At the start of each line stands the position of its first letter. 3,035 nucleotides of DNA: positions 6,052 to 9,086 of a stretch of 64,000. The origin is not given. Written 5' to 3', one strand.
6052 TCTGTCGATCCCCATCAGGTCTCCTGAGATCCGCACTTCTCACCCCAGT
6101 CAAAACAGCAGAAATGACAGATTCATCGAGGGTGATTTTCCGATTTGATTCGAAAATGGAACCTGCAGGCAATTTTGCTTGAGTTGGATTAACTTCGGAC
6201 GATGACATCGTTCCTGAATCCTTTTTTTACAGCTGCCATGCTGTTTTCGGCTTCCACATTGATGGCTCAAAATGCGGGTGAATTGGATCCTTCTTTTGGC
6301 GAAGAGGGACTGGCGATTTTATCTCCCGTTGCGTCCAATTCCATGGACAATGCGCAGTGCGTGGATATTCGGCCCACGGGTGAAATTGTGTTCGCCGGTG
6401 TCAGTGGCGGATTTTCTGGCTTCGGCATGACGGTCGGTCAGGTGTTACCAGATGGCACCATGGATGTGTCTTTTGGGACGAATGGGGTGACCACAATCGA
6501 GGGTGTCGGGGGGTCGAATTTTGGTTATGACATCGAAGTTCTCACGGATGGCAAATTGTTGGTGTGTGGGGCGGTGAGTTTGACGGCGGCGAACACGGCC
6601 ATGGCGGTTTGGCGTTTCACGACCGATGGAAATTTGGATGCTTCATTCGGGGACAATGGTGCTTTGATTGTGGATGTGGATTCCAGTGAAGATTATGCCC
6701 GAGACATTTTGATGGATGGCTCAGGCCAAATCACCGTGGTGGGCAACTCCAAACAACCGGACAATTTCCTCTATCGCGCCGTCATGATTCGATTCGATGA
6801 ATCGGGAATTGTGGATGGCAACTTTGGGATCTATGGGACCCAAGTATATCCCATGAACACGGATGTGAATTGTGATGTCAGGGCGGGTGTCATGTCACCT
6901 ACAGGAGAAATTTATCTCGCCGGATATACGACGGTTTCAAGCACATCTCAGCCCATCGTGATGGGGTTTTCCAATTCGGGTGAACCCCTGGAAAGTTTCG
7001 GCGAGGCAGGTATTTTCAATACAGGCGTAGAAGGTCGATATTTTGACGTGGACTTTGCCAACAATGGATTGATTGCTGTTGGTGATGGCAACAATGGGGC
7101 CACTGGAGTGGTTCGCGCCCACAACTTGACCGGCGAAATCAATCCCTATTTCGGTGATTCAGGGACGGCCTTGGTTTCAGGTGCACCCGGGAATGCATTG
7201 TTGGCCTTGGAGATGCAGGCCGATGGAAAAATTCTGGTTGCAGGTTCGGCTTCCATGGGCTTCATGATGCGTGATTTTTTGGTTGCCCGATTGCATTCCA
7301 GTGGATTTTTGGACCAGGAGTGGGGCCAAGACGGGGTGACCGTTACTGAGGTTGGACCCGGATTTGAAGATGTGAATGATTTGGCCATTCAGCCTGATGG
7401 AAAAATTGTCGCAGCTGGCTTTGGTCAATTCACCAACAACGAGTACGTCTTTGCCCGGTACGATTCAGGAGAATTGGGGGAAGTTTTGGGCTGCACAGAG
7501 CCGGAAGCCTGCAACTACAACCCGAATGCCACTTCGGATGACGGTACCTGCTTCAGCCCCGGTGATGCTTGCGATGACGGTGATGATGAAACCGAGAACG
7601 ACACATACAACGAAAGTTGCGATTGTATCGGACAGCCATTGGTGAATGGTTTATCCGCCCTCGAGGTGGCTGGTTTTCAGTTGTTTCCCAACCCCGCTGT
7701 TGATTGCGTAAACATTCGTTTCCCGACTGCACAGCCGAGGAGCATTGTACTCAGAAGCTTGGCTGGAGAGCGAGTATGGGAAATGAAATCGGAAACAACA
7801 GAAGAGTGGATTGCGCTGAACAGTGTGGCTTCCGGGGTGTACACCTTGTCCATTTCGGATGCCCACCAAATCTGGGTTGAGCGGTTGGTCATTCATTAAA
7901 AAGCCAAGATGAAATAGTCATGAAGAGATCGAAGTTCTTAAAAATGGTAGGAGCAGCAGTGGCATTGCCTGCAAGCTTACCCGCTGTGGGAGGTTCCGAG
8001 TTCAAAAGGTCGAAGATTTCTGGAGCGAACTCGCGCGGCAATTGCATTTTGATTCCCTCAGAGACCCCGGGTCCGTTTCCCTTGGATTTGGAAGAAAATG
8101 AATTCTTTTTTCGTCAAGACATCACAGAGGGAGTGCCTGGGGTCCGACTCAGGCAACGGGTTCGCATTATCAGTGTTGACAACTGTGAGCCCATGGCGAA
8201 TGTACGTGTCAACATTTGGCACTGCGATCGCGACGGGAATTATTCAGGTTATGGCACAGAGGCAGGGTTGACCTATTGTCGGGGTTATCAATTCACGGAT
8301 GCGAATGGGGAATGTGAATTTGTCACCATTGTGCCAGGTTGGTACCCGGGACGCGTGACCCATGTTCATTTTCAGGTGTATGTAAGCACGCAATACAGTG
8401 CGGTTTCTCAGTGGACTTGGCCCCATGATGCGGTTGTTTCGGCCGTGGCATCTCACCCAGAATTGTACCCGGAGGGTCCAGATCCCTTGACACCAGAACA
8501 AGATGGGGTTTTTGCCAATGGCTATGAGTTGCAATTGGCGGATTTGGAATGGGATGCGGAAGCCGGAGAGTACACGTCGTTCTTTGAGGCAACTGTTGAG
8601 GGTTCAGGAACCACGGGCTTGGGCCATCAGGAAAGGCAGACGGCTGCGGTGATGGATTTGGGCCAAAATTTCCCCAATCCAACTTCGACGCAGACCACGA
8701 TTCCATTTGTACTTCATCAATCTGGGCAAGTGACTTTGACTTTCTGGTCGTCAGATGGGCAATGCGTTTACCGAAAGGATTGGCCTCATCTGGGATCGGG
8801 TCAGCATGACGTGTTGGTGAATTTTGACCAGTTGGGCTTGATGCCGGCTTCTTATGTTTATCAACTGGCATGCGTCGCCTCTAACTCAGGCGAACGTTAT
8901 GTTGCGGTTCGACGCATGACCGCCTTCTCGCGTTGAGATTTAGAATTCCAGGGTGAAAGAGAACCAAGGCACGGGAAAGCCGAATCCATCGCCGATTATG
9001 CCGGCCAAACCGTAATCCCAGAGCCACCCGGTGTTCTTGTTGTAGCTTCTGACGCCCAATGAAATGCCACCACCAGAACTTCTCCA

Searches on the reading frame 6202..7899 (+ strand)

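Call 47: search_protein_families(library=pfam, proteins=[window:6202-7899:+], max_evalue=0.0001)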
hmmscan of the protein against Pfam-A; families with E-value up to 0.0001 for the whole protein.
window:6202-7899:+ (565 aa): 2 families
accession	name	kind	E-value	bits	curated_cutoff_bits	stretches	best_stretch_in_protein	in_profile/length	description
PF17164.10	DUF5122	-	3.2e-21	75.7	27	2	116-149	3-36/36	Domain of unknown function (DUF5122) beta-propeller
PF18962.6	Por_Secre_tail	-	3.8e-07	30.7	27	1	494-564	1-75/75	Secretion system C-terminal sorting domain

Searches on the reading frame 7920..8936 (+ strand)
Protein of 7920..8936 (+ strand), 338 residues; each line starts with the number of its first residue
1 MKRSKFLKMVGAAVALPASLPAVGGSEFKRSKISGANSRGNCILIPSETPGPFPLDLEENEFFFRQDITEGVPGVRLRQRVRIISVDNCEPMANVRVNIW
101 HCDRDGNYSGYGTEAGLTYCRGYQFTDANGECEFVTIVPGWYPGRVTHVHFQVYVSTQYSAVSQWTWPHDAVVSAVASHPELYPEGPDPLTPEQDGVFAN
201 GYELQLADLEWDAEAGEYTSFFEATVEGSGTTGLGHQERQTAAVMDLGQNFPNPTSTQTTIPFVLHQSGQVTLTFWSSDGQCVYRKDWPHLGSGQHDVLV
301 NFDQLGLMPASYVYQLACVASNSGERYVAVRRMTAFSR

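Call 47: search_protein_families(library=pfam, proteins=[window:7920-8936:+], max_evalue=0.0001)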
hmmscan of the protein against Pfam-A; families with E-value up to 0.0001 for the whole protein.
window:7920-8936:+ (338 aa): 1 family
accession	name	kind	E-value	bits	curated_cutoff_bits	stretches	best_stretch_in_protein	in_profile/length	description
PF00775.27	Dioxygenase_C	-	4e-08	33.3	27.3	1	67-145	20-99/182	Dioxygenase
